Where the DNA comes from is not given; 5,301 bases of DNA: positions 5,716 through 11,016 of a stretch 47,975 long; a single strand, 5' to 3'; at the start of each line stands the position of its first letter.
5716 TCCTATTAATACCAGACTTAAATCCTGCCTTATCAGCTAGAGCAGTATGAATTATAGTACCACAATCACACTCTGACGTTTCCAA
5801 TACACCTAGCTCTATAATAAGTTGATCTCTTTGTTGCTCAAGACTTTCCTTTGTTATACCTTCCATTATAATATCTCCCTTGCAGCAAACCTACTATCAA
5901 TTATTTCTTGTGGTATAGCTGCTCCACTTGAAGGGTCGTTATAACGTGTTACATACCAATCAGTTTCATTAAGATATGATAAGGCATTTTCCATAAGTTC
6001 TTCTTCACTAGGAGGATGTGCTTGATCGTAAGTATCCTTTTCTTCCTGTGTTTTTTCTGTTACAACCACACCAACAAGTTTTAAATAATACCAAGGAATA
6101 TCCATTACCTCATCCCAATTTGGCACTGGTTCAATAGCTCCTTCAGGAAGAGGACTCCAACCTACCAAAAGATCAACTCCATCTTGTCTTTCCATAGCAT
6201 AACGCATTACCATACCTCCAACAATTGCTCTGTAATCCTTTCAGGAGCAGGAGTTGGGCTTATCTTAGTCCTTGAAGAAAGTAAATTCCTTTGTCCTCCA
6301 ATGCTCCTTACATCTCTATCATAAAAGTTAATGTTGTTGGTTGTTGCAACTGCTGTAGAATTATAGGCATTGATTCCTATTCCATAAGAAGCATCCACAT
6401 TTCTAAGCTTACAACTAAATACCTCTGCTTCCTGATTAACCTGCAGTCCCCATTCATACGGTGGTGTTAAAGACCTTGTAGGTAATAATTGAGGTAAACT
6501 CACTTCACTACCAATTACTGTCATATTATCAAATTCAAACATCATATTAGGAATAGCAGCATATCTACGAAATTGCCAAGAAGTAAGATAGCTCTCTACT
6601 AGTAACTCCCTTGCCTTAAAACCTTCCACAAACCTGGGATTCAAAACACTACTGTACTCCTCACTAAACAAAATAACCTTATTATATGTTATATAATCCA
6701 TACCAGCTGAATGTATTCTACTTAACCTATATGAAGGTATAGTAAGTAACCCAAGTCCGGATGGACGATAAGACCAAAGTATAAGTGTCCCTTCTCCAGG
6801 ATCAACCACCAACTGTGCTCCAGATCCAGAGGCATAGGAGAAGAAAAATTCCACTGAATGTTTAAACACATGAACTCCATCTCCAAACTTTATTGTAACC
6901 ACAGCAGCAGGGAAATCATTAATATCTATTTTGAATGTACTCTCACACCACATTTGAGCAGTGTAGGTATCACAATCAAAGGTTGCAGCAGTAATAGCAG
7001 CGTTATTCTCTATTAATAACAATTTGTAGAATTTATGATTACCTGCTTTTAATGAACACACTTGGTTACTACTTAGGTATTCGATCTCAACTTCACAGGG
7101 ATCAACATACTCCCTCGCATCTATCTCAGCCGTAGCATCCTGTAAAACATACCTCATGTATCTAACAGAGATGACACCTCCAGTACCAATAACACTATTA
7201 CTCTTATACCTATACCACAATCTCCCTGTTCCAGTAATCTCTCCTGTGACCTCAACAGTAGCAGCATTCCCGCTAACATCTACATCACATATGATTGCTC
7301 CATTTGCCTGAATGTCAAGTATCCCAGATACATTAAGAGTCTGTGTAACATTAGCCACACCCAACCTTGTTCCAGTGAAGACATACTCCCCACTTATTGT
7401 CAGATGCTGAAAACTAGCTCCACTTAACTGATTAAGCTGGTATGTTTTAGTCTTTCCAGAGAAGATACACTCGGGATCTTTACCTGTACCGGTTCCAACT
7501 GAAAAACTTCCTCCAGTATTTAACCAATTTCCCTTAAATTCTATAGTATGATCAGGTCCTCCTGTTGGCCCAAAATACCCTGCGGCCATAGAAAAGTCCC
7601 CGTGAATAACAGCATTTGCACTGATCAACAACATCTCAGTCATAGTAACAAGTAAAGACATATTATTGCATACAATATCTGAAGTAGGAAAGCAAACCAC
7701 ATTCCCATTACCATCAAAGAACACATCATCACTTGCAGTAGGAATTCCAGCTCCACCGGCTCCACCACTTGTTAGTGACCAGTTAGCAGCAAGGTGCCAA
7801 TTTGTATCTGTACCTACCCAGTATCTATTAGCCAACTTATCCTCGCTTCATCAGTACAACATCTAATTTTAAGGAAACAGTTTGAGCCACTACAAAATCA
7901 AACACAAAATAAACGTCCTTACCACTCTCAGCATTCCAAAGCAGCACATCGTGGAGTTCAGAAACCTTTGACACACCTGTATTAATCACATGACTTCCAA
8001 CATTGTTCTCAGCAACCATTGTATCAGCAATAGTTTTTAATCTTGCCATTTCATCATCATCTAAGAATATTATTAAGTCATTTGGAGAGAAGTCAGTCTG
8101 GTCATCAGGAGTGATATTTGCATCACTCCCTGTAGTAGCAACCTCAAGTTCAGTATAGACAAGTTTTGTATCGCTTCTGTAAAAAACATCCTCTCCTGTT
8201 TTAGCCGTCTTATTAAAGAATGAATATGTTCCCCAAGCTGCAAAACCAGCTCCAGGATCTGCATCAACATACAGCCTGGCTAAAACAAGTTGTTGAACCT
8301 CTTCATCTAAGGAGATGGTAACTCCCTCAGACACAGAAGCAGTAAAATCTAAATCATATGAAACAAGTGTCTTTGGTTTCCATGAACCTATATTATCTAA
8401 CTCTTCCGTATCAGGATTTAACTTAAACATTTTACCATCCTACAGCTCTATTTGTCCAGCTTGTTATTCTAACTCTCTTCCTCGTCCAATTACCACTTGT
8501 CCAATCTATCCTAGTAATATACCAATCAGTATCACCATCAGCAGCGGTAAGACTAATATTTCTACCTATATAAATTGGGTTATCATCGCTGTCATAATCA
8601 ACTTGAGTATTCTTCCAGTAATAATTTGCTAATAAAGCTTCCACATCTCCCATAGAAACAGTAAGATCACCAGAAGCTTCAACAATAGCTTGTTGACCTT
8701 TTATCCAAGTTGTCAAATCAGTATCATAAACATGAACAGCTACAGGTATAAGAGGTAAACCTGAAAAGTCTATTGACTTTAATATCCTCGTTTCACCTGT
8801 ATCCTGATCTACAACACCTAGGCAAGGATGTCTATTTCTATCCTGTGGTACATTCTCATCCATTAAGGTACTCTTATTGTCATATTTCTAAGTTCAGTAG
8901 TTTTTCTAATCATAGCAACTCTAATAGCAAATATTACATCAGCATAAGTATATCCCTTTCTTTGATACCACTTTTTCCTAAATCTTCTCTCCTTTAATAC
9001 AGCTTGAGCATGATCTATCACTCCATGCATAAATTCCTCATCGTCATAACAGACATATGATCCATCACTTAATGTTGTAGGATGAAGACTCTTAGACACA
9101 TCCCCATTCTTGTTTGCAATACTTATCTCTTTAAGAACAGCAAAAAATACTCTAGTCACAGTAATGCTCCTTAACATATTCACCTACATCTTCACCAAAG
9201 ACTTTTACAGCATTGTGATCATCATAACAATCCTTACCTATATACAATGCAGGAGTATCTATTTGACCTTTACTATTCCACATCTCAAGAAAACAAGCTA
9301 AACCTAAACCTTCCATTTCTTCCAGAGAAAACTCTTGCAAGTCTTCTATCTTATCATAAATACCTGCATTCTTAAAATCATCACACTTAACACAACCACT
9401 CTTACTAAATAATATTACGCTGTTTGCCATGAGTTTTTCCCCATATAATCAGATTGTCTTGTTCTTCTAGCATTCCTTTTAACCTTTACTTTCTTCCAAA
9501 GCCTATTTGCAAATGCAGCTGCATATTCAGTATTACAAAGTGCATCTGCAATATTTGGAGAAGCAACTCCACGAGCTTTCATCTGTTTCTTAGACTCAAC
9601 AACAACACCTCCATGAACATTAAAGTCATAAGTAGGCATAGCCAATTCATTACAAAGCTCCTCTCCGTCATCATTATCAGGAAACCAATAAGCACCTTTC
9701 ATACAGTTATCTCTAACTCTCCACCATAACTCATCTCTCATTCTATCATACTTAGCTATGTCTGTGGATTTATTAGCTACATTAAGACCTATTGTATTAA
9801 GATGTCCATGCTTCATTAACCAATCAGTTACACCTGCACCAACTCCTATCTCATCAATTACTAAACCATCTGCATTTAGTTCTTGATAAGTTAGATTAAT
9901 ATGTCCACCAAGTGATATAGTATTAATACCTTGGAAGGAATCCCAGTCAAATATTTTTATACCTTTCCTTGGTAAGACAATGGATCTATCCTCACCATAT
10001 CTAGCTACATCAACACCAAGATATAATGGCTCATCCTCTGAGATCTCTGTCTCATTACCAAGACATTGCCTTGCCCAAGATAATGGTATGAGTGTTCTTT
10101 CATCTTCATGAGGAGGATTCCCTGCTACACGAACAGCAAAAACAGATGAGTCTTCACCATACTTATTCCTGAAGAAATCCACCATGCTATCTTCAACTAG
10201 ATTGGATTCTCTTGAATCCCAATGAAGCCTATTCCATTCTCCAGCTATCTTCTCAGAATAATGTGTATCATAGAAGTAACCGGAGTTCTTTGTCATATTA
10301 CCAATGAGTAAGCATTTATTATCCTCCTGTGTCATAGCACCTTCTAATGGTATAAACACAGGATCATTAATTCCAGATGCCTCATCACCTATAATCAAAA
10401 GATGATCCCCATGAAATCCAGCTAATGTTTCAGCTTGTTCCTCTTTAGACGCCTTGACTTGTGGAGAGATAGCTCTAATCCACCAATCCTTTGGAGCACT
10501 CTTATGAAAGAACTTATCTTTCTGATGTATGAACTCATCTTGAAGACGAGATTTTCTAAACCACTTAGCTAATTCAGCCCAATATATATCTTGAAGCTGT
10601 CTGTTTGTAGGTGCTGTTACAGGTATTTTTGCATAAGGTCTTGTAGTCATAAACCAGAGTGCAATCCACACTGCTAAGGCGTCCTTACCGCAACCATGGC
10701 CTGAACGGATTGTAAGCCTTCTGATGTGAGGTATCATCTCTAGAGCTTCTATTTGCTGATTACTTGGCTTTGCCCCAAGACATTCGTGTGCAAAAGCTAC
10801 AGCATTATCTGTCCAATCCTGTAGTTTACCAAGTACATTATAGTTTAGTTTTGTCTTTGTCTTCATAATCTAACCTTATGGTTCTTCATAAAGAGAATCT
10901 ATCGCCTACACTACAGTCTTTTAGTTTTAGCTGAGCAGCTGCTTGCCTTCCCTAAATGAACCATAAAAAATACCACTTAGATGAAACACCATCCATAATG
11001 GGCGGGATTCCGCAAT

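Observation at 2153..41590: Invariant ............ arm plus GTCAA-N3-TTGAC hairpin: eight copies, all outside ORF bodies, in both transcription blocks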

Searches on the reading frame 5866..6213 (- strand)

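Call 13: search_protein_families(library=phrogs, proteins=[window:5866-6213:-])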
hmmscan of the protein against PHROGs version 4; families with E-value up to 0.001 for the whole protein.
window:5866-6213:- (115 aa): 2 families
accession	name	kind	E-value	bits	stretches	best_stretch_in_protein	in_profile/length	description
phrog_27919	-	unknown function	5.8e-05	24.1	1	79-113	26-58/68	-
phrog_4912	-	tail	0.00047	21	1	54-114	127-185/226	tail fiber assembly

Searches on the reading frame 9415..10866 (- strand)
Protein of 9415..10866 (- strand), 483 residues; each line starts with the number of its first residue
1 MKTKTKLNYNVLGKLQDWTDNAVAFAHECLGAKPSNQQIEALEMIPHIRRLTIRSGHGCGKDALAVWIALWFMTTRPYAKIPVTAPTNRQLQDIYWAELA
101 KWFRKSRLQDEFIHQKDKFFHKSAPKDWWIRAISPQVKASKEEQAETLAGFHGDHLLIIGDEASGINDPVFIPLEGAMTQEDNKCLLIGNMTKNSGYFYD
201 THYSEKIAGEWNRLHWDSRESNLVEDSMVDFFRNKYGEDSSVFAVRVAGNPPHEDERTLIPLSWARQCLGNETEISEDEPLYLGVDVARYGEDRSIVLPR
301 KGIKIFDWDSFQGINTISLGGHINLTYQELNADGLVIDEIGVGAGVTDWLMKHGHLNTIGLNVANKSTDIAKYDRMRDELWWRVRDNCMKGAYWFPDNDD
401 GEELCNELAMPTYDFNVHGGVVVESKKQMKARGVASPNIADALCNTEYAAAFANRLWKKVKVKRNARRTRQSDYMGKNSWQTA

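Call 13: search_protein_families(library=phrogs, proteins=[window:9415-10866:-])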
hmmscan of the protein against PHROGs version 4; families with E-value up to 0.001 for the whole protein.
window:9415-10866:- (483 aa): 3 families
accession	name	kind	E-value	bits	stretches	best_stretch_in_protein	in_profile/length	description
phrog_5902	-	unknown function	1.6e-52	180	1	16-308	16-313/359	-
phrog_2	-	head and packaging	8.5e-32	111.8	1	33-465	265-605/807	terminase large subunit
phrog_20197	-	unknown function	0.00053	20.9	1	22-123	22-129/158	-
